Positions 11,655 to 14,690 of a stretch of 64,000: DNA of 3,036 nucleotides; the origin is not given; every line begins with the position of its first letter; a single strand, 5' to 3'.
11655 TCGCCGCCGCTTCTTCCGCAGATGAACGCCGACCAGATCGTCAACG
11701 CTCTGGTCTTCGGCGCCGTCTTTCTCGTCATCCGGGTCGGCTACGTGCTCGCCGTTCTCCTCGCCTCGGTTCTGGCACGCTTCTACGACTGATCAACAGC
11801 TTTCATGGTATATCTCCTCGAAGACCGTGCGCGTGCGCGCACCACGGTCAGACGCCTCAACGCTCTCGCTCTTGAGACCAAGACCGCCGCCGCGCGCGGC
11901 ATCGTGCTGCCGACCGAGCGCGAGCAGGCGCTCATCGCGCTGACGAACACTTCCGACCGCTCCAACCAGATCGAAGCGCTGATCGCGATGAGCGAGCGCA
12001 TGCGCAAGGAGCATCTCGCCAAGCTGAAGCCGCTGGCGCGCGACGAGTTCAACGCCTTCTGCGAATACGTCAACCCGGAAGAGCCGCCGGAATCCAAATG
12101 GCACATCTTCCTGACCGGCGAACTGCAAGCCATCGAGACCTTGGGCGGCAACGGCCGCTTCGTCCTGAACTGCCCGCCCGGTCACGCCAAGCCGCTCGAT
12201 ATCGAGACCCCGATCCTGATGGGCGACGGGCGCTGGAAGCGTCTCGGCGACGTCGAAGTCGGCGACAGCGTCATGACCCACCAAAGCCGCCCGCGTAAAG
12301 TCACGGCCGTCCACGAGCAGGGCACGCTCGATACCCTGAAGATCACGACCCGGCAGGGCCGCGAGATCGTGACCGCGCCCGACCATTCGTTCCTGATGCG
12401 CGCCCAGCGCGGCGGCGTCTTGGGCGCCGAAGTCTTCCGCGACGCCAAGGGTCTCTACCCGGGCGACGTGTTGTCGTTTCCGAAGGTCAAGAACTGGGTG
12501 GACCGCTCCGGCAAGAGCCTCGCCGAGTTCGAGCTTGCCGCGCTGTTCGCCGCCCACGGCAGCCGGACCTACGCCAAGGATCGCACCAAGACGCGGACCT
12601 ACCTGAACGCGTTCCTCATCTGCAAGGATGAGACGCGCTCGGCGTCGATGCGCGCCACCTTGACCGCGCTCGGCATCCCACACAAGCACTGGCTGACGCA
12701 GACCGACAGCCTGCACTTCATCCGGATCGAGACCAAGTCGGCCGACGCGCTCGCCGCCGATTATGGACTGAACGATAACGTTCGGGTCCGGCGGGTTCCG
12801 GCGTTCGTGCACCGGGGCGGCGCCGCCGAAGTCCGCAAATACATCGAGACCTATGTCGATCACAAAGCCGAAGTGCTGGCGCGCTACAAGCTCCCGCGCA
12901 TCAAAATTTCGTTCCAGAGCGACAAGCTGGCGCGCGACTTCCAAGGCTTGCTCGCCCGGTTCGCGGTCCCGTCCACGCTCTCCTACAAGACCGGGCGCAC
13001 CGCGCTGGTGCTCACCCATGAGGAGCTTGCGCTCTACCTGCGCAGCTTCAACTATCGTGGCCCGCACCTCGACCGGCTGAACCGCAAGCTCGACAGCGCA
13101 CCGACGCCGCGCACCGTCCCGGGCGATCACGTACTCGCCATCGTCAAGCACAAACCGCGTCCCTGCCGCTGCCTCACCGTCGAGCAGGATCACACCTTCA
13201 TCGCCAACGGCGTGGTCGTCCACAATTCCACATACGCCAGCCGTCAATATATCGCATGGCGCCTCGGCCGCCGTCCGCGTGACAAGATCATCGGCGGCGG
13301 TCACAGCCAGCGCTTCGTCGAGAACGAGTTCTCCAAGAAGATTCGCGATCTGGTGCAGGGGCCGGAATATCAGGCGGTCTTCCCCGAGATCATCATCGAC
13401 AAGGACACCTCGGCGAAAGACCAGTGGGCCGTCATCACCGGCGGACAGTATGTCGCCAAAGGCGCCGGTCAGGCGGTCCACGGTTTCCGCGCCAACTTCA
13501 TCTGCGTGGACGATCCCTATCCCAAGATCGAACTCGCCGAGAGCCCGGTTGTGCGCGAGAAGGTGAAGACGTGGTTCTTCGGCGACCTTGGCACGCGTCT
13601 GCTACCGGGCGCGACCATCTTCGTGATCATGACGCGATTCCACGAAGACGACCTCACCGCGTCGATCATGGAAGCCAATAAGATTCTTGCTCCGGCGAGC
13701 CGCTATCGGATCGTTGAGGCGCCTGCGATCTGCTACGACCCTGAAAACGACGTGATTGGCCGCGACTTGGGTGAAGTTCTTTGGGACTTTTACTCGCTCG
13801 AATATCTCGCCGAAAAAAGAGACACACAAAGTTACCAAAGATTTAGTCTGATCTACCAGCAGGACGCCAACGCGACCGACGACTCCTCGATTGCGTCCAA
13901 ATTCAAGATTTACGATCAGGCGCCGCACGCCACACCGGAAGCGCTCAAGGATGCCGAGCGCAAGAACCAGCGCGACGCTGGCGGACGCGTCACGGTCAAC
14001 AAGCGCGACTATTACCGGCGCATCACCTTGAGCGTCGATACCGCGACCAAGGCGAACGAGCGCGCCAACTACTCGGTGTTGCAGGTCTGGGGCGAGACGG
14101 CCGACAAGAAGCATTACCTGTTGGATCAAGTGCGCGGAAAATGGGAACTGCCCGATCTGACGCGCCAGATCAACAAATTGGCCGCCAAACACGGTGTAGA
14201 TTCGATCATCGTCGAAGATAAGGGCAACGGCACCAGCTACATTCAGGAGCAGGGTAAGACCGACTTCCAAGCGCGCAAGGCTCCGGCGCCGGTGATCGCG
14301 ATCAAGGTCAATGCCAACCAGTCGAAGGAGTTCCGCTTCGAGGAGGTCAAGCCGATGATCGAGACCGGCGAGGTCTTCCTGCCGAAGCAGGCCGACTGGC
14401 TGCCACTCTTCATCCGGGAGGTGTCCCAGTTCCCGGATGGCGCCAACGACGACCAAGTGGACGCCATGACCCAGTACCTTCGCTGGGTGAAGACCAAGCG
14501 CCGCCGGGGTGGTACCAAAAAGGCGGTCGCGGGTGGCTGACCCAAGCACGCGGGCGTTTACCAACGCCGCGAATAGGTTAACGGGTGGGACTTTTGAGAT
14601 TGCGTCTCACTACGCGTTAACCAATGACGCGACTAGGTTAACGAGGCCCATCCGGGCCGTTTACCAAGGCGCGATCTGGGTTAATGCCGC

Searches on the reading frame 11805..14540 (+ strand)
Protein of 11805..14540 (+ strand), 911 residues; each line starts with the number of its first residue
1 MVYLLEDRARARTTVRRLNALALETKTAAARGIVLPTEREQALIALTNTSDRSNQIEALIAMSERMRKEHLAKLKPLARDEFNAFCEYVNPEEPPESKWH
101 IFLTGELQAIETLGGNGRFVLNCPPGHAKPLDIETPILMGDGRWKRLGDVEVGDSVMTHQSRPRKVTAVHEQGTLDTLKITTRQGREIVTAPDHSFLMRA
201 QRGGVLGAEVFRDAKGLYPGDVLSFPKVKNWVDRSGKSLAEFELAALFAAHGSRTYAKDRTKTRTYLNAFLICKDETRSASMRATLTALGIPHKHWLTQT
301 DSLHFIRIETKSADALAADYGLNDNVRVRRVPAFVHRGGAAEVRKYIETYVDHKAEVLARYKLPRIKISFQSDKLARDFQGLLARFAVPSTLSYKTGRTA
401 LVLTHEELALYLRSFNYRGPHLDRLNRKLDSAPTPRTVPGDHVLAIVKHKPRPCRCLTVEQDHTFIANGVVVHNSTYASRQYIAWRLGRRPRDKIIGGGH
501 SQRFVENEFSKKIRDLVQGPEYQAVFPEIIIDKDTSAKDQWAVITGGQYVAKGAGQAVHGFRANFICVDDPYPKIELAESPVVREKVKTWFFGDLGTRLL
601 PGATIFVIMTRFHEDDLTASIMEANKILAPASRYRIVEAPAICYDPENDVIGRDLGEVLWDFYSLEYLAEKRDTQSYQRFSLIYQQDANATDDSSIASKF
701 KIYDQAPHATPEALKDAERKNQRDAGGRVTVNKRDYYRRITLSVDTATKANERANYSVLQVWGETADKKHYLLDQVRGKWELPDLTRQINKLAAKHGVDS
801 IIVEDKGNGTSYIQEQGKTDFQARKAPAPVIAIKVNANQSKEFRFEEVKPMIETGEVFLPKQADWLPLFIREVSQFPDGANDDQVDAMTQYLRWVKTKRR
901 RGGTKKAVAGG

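Call 12: search_dna_similar(query=window:11805-14540:+, collection=phages, mode=protein, max_rows=30)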
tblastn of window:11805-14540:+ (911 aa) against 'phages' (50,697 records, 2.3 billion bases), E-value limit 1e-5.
Records with a match: 2421; places in all: 2458; records where one place covers at least 80% of the query: 50.
Best place of each record, by identity: <60% 2421.
By first word of the organism name: Mycobacterium 476; Klebsiella 437; Escherichia 344; Microbacterium 273; Gordonia 167; Acinetobacter 51; Brucella 41; Lactococcus 40; Caulobacter 39; Shigella 34; and 91 more.
By host as written in the record: Mycobacterium smegmatis mc2 155 335; Klebsiella pneumoniae 191; - 171; Gordonia terrae 3612 129; Microbacterium foliorum NRRL B-24224 SEA 111; Microbacterium foliorum NRRL B-24224 104; Escherichia coli 95; Mycobacterium smegmatis mc#155 80; and 455 more.
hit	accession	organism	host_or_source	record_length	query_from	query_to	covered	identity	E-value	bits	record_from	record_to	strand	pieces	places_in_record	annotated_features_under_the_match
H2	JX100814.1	Caulobacter phage CcrRogue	Caulobacter vibrioides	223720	3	892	98%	52.7%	0e+0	926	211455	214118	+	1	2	intein-containing putative terminase large subunit precursor | terminase large subunit | intein | right and left terminal repeat sequences and all genes contained ...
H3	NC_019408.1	Caulobacter phage CcrRogue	Caulobacter vibrioides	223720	3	892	98%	52.7%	0e+0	926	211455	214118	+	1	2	terminase large subunit (x2) | intein | right and left terminal repeat sequences and all genes contained ...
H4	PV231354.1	Caulobacter phage RBC8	Caulobacter vibrioides CB15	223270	3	892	98%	52.7%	0e+0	925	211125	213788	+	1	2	hypothetical protein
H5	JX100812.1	Caulobacter virus Magneto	Caulobacter crescentus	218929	3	892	98%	52.7%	0e+0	921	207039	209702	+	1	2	intein-containing putative terminase large subunit precursor | terminase large subunit | intein | right and left terminal repeat sequences and all genes contained ...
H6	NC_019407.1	Caulobacter virus Magneto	Caulobacter crescentus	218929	3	892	98%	52.7%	0e+0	921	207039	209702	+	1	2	terminase large subunit (x2) | intein | right and left terminal repeat sequences and all genes contained ...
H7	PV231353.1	Caulobacter phage RBC57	Caulobacter vibrioides CB15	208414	3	892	98%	52.7%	0e+0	927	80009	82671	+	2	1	hypothetical protein (x2)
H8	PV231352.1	Caulobacter phage RBC63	Caulobacter vibrioides CB15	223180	3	892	98%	52.6%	0e+0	922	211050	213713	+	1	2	putative intein-containing terminase large subunit precursor | right and left terminal repeat sequences and all genes contained ...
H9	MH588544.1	Caulobacter phage CcrBL10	Caulobacter vibrioides CB15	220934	3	892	98%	52.6%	0e+0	921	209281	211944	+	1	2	putative terminase large subunit | right and left terminal repeat sequences and all genes contained ...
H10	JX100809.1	Caulobacter phage CcrSwift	Caulobacter vibrioides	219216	3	892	98%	52.6%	0e+0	921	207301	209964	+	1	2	terminase large subunit precursor | terminase large subunit | intein | right and left terminal repeat sequences and all genes contained ...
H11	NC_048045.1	Caulobacter phage CcrBL10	Caulobacter vibrioides CB15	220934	3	892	98%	52.6%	0e+0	921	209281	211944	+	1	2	terminase large subunit | right and left terminal repeat sequences and all genes contained ...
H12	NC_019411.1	Caulobacter phage CcrSwift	Caulobacter vibrioides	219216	3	892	98%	52.6%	0e+0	921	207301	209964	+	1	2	terminase large subunit (x2) | intein | right and left terminal repeat sequences and all genes contained ...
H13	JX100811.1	Caulobacter virus Karma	Caulobacter crescentus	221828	3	892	98%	52.6%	0e+0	921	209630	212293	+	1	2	intein-containing putative terminase large subunit precursor | terminase large subunit | intein | right and left terminal repeat sequences and all genes contained ...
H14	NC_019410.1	Caulobacter virus Karma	Caulobacter crescentus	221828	3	892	98%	52.6%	0e+0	921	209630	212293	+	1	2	terminase large subunit (x2) | intein | right and left terminal repeat sequences and all genes contained ...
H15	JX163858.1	Caulobacter phage phiCbK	Caulobacter crescentus CB15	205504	3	892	98%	52.6%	0e+0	920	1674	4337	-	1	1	large terminase subunit TerL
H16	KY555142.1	Caulobacter phage Ccr10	Caulobacter crescentus NA1000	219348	3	892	98%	52.6%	0e+0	920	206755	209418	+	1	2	hypothetical protein | right and left terminal repeat sequences and all genes contained ...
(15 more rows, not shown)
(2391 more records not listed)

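Call 20: find_related_loci(query=window:11805-14540:+, collection=viral_contigs, flank=10000)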
Query window:11805-14540:+ (911 aa) in viral_contigs; peptide patterns used: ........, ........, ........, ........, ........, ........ (x = any residue, [..] = any of these).
201 stretches matched a pattern; 195 encode a relative of the query (tblastn E <= 1e-3); the best 80 are kept; 80 distinct loci.
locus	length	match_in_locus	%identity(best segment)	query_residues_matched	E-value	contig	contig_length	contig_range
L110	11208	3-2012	67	248-911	0e+0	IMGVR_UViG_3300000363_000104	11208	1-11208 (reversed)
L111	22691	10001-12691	47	3-911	0e+0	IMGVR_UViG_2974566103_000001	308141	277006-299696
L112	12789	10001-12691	46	3-911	0e+0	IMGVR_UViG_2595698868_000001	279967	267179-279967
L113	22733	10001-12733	52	1-911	0e+0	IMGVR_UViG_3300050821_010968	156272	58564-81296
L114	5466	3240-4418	32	475-896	4e-49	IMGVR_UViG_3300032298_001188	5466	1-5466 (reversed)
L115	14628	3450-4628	32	475-896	2e-48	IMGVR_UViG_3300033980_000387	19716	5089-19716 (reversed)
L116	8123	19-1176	32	482-896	1e-48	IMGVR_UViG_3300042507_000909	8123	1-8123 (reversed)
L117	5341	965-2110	33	475-892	3e-48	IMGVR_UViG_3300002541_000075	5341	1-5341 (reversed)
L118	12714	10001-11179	31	475-896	2e-47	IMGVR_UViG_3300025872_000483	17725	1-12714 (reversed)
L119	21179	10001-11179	31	475-896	2e-47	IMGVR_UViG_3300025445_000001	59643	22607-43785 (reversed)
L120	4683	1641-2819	31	475-896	1e-47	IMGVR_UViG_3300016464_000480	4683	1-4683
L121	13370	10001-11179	31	475-896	6e-47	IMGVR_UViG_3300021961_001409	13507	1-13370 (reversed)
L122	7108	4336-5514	31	475-896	5e-47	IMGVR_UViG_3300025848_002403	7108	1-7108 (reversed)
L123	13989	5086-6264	31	475-896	7e-47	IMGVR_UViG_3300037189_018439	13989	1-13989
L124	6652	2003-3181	31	475-893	1e-46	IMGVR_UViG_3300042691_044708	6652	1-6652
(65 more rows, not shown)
